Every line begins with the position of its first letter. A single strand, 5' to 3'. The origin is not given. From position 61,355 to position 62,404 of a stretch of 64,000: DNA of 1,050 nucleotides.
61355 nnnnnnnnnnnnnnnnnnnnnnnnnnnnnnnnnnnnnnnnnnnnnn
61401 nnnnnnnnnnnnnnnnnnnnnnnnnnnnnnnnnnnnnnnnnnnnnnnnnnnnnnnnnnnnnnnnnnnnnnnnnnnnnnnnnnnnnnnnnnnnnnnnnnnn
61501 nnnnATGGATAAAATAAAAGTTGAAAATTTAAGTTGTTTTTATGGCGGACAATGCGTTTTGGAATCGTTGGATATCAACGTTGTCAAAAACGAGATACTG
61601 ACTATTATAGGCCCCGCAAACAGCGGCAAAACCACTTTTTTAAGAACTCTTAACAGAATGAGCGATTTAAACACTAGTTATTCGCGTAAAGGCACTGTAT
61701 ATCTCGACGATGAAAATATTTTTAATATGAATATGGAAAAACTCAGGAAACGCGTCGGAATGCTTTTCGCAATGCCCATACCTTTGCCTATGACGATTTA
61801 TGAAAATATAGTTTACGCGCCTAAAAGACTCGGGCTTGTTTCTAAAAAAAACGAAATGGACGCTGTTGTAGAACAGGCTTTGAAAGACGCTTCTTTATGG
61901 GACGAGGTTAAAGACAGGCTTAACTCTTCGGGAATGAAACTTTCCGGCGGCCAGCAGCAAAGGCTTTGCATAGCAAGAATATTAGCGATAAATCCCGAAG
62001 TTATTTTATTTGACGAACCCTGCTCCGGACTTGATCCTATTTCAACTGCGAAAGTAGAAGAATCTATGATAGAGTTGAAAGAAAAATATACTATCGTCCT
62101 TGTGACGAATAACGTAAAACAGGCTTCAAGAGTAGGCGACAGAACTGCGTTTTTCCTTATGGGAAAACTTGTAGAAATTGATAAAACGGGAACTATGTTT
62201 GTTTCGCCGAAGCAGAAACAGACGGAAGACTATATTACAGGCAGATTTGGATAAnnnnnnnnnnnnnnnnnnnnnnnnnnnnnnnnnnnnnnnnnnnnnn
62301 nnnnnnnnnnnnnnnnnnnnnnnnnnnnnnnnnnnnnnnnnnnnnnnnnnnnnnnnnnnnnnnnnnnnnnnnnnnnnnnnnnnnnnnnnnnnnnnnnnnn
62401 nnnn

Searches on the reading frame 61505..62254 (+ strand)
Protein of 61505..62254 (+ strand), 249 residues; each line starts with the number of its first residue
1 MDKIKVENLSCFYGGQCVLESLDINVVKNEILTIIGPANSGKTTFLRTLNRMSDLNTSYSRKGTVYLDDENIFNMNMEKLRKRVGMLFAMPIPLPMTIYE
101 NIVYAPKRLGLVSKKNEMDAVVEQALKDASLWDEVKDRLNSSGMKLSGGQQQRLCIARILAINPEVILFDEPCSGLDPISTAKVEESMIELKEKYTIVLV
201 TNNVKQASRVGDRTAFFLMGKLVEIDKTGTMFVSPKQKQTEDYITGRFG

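Call 37: search_protein_families(library=ncbifam, proteins=[window:61505-62254:+], max_evalue=0.00001)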
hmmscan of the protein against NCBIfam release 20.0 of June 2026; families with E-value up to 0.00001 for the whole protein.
window:61505-62254:+ (249 aa): 179 families (the best 25 are shown)
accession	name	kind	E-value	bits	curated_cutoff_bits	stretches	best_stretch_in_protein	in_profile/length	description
TIGR00972.1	3a0107s01c2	equivalog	5.4e-101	337.1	343.2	1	4-249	2-248/248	phosphate ABC transporter ATP-binding protein PstB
NF010860.0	PRK14267.1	equivalog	4.6e-79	265.6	412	1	4-249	5-253/253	phosphate ABC transporter ATP-binding protein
NF010851.0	PRK14258.1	subfamily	1.2e-71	241.2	425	1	3-248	7-260/261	phosphate ABC transporter ATP-binding protein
NF010864.0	PRK14271.1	equivalog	5.2e-67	225.8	561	1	7-247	25-265/276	phosphate ABC transporter ATP-binding protein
NF010840.0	PRK14246.1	equivalog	7.3e-61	206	425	1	6-248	13-256/257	phosphate ABC transporter ATP-binding protein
NF008428.0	PRK11264.1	equivalog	3.2e-43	147.7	406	1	1-244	1-244/250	L-cystine ABC transporter ATP-binding protein TcyN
TIGR01186.1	proV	subfamily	2.9e-39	135.2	326.6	1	14-245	4-231/363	betaine/proline/choline family ABC transporter ATP-binding protein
TIGR04521.1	ECF_ATPase_2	equivalog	6.2e-39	133.8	330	1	4-237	1-238/279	energy-coupling factor transporter ATPase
NF008338.0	PRK11124.1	equivalog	7e-39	133.8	369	1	4-244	3-240/242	arginine ABC transporter ATP-binding protein ArtP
NF007027.0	PRK09493.1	equivalog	4.4e-38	131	379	1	4-243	2-235/240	glutamine ABC transporter ATP-binding protein GlnQ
TIGR03005.1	ectoine_ehuA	equivalog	4.4e-37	127.7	345.4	1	4-244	1-247/252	ectoine/hydroxyectoine ABC transporter ATP-binding protein EhuA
TIGR04520.1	ECF_ATPase_1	equivalog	1.7e-34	119.5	315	1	4-234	1-226/269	energy-coupling factor transporter ATPase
TIGR02315.1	ABC_phnC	equivalog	7.8e-33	113.9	266.1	1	4-221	2-223/243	phosphonate ABC transporter ATP-binding protein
NF010158.0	PRK13637.1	equivalog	2.6e-32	112.1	390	1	4-225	3-226/287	energy-coupling factor transporter ATPase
NF040840.2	tungstate_WtpC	equivalog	1.2e-31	110.2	440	1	4-244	2-231/347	tungstate ABC transporter ATP-binding protein WtpC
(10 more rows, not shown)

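Call 59: find_encoding_contigs(protein=window:61505-62254:+, flank=6000, max_places=8)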
Protein window:61505-62254:+ (249 aa): 1 contig read that carries it; 1 place shown.
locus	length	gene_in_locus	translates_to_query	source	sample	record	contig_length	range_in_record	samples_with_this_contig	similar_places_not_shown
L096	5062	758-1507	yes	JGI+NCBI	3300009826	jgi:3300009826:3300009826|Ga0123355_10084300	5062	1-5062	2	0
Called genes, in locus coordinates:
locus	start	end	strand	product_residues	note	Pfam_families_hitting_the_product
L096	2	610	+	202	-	PF00528:BPD_transp_1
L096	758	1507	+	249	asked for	PF00005:ABC_tran, PF13304:AAA_21 (faint)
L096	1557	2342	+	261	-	PF02463:SMC_N (weak), PF13476:AAA_23 (weak), PF00005:ABC_tran, PF13304:AAA_21 (faint), PF13401:AAA_22 (faint)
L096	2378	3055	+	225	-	PF01895:PhoU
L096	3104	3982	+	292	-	PF01259:SAICAR_synt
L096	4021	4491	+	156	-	PF02700:PurS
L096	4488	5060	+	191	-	?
